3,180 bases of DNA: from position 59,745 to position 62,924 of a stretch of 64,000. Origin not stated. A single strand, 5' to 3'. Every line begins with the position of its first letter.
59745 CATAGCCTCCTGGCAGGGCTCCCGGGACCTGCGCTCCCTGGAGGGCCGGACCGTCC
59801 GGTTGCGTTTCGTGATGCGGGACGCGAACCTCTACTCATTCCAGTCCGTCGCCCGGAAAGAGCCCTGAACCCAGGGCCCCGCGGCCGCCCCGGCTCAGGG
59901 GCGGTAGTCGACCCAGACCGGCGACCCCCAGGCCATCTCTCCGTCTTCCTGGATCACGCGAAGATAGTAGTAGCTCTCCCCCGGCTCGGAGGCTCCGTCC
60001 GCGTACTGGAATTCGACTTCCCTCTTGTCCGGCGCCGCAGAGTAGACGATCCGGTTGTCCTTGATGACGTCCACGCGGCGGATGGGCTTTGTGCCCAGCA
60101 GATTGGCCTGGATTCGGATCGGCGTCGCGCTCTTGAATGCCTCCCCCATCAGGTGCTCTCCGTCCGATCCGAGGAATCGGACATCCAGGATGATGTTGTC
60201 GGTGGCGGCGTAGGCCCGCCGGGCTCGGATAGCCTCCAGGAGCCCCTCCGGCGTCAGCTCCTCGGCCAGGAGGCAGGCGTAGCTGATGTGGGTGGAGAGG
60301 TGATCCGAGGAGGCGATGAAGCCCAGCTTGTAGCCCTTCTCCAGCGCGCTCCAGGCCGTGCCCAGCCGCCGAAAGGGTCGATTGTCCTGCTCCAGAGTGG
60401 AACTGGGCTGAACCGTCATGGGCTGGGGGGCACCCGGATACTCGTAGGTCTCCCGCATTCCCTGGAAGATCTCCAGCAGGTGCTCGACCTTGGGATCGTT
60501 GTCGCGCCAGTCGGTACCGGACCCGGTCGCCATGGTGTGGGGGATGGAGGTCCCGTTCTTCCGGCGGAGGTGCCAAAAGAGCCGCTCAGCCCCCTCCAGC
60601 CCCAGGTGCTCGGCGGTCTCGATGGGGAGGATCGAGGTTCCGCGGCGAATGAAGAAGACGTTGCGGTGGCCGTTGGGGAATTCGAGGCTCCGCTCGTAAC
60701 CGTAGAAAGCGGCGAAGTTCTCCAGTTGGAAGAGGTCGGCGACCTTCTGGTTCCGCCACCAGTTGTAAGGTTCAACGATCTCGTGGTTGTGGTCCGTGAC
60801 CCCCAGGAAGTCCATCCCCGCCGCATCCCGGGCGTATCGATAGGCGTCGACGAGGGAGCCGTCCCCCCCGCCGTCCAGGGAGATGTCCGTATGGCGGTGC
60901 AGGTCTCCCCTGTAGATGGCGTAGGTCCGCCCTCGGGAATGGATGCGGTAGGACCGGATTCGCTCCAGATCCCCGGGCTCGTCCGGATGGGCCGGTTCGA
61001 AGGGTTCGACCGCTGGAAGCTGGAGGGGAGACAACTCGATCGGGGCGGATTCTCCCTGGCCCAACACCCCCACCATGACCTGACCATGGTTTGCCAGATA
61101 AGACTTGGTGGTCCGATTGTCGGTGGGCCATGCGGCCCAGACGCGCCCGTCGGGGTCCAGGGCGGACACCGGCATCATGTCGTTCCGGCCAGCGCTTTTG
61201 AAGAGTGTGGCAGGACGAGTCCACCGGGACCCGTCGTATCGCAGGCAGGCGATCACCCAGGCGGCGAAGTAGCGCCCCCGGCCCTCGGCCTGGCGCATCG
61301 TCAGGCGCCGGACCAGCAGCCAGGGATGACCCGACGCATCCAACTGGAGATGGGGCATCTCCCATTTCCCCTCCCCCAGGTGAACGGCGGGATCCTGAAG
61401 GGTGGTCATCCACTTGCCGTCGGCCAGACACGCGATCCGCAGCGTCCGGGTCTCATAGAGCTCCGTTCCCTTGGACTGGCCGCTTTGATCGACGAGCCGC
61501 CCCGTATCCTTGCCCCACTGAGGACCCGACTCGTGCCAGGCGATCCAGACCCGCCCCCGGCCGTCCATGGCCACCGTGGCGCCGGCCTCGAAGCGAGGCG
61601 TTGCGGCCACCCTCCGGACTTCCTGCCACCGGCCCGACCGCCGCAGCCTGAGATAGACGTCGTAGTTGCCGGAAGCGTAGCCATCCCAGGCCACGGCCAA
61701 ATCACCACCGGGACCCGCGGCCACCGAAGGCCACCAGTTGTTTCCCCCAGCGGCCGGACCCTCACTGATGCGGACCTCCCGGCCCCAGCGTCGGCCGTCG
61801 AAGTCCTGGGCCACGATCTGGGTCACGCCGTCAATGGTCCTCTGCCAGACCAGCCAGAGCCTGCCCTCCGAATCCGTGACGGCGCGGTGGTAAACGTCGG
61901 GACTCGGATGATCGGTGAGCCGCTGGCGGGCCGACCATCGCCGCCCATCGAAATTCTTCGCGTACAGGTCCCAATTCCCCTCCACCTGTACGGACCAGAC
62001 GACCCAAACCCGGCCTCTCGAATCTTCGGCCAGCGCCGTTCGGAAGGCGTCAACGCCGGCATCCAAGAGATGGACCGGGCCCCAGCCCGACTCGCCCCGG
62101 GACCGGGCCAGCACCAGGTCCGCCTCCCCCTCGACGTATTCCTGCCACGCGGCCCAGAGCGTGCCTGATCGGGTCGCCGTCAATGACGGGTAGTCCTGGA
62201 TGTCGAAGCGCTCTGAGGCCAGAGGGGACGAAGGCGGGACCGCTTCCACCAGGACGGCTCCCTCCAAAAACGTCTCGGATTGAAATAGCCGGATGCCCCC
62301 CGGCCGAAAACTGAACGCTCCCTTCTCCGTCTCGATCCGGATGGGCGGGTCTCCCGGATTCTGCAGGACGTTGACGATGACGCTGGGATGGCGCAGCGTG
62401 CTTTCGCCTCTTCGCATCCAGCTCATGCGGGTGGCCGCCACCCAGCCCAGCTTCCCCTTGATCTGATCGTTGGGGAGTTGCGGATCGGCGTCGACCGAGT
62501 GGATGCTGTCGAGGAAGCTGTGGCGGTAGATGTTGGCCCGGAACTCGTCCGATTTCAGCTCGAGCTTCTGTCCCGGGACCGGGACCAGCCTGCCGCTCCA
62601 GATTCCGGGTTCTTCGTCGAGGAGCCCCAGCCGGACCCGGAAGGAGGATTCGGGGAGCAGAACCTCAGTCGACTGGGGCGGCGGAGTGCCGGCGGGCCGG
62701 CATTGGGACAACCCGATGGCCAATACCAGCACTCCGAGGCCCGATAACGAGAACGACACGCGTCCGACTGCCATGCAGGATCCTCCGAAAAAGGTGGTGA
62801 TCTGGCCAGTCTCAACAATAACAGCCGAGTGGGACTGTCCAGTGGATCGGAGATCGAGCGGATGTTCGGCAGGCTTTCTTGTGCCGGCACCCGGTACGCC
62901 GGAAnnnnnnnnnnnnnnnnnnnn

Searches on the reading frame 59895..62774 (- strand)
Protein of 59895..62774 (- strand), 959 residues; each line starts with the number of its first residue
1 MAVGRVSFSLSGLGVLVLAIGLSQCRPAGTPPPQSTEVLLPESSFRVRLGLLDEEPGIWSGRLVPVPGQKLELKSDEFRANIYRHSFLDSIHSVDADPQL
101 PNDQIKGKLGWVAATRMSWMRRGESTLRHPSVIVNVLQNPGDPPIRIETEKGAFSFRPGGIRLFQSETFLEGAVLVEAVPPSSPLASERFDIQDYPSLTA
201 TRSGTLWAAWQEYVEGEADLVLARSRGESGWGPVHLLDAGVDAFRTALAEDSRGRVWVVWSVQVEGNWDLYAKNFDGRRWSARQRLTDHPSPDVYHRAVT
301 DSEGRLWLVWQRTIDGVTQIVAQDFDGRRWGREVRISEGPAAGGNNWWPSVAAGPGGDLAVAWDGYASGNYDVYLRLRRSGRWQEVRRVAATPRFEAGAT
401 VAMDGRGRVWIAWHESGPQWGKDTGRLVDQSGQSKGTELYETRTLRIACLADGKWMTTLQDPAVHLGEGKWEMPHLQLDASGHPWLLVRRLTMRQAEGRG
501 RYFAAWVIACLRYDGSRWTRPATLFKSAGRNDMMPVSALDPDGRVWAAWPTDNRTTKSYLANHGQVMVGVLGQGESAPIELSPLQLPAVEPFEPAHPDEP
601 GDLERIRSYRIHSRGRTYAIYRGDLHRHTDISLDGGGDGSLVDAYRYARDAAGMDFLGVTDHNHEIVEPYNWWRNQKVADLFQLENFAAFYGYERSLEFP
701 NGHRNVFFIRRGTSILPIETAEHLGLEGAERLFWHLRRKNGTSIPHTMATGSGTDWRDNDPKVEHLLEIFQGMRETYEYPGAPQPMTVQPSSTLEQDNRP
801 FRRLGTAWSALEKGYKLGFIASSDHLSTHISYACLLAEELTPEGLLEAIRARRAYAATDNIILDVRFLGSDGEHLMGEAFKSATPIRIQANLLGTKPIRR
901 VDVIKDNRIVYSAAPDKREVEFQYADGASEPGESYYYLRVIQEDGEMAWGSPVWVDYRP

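Call 33: search_protein_families(library=pfam, proteins=[window:59895-62774:-], max_evalue=0.00001)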
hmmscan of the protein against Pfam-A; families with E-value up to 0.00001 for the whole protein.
window:59895-62774:- (959 aa): 1 family
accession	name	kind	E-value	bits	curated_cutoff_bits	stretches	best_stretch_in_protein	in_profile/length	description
PF07494.17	Reg_prop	-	7.5e-07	29.1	20.4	0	245-258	7-20/24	Two component regulator propeller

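Call 37: search_protein_families(library=pfam, proteins=[window:59895-62774:-], max_evalue=1)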
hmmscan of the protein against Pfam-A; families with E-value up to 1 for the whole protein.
window:59895-62774:- (959 aa): 5 families
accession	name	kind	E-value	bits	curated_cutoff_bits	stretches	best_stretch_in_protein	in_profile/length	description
PF07494.17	Reg_prop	-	7.5e-07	29.1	20.4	0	245-258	7-20/24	Two component regulator propeller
PF12228.14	DUF3604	-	0.00075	18.5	20.4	1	620-650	6-39/591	Protein of unknown function (DUF3604)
PF02811.25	PHP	-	0.12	13.2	26.4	1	624-673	1-41/164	PHP domain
PF17342.7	DUF5372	-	0.15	12.5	25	1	258-299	15-56/78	Family of unknown function (DUF5372)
PF11225.14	DUF3024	-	0.34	11.6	24.9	0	354-397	53-97/112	Domain of unknown function (DUF3024)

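Call 40: find_encoding_contigs(protein=window:59895-62774:-, flank=10000, max_places=6)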
Protein window:59895-62774:- (959 aa): no gene with exactly this product is on record in the collection.

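Call 75: find_homologous_proteins(query=window:59895-62774:-, max_evalue=1e-100)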
Query window:59895-62774:- (959 aa): 280 proteins with E <= 1e-100 among 8000 candidates; the best 120 are listed.
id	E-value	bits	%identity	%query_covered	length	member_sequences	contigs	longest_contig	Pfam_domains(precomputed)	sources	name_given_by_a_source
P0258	0.0e+0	2130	94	100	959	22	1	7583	PF07494.18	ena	-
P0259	0.0e+0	2067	91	100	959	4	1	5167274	-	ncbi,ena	-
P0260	0.0e+0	2013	88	100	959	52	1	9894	-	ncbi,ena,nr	ncbi:MAG: hypothetical protein OXH11_10460 [Candidatus Aminicenantes bacterium]|nr:hypothetical prot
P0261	0.0e+0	1772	79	97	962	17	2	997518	PF07494.18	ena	-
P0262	0.0e+0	1741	78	97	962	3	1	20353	-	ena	-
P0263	0.0e+0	1315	89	64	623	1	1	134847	-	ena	-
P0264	0.0e+0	1300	90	62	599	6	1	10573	-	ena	-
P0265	0.0e+0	1224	56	97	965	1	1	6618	PF12228.15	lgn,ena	-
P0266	0.0e+0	1224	55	99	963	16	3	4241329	-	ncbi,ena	-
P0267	0.0e+0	1217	58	98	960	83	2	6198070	PF12228.15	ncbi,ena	-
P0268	0.0e+0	1190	56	98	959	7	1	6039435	PF12228.15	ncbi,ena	-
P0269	0.0e+0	1160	54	99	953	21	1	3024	-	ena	-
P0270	0.0e+0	1155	53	99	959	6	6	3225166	-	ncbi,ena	-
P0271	0.0e+0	1152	54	99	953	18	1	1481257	-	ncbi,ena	-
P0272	0.0e+0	1122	54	97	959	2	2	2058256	-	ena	-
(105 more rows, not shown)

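Call 76: find_encoding_contigs(protein=P0259, flank=10000, max_places=2)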
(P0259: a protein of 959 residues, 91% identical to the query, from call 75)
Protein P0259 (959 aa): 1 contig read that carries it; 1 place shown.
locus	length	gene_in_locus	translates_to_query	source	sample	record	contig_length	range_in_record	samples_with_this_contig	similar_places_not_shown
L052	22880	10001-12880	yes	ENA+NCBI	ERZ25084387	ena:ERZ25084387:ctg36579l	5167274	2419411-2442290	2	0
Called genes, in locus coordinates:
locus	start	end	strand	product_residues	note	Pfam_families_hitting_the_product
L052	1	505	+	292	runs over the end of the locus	PF00231:ATP-synt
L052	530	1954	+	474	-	PF02874:ATP-synt_ab_N, PF00006:ATP-synt_ab, PF22919:ATP-synt_VA_C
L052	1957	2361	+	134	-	PF02823:ATP-synt_DE_N, PF00401:ATP-synt_DE (weak)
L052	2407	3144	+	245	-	PF13088:BNR_2, PF02012:BNR (faint)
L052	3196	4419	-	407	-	PF00355:Rieske, PF00848:Ring_hydroxyl_A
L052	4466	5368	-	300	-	PF20434:BD-FAE, PF07859:Abhydrolase_3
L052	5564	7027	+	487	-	-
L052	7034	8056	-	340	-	-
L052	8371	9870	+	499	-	-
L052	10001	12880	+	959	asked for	-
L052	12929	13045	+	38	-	-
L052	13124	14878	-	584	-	PF01609:DDE_Tnp_1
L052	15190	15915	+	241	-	PF06439:3keto-disac_hyd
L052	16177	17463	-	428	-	PF02012:BNR (faint), PF13088:BNR_2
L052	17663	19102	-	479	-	PF00884:Sulfatase, PF01663:Phosphodiest, PF16347:SGSH_C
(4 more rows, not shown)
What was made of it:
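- The island lies at 2.42-2.44 Mb of a 5.17 Mb chromosome record (call 76). ATP synthase genes lie about 8 kb away (call 76).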

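Call 87: find_encoding_contigs(protein=P0261, flank=10000, max_places=2)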
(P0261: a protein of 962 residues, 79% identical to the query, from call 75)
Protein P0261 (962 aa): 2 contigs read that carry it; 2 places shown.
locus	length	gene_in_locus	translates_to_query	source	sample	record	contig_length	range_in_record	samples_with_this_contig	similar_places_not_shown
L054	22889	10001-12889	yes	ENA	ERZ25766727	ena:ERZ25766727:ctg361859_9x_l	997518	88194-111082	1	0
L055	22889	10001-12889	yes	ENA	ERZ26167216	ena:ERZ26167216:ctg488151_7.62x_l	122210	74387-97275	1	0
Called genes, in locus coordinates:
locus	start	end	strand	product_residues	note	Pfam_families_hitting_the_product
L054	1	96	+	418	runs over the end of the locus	-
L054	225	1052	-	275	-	-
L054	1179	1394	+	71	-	-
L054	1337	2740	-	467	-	PF13701:DDE_Tnp_1_4, PF01609:DDE_Tnp_1 (weak)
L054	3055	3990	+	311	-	PF05721:PhyH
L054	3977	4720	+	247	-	PF02633:Creatininase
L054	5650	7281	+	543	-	PF03050:DDE_Tnp_IS66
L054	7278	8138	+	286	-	PF14236:DruA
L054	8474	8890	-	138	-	PF07883:Cupin_2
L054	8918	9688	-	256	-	PF00106:adh_short, PF08659:KR, PF13561:adh_short_C2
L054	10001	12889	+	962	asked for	PF07494:Reg_prop (faint)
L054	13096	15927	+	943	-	PF00069:Pkinase, PF07714:PK_Tyr_Ser-Thr, PF01636:APH (faint), PF03109:ABC1 (weak), PF13424:TPR_12 (faint), PF00515:TPR_1 (faint), PF07719:TPR_2 (faint), PF13432:TPR_16 (weak), +9 more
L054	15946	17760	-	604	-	PF02638:GHL10 (weak)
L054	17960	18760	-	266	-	PF23441:SDR (faint), PF00106:adh_short, PF08659:KR (weak), PF13561:adh_short_C2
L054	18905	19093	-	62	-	-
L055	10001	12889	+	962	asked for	PF07494:Reg_prop (faint)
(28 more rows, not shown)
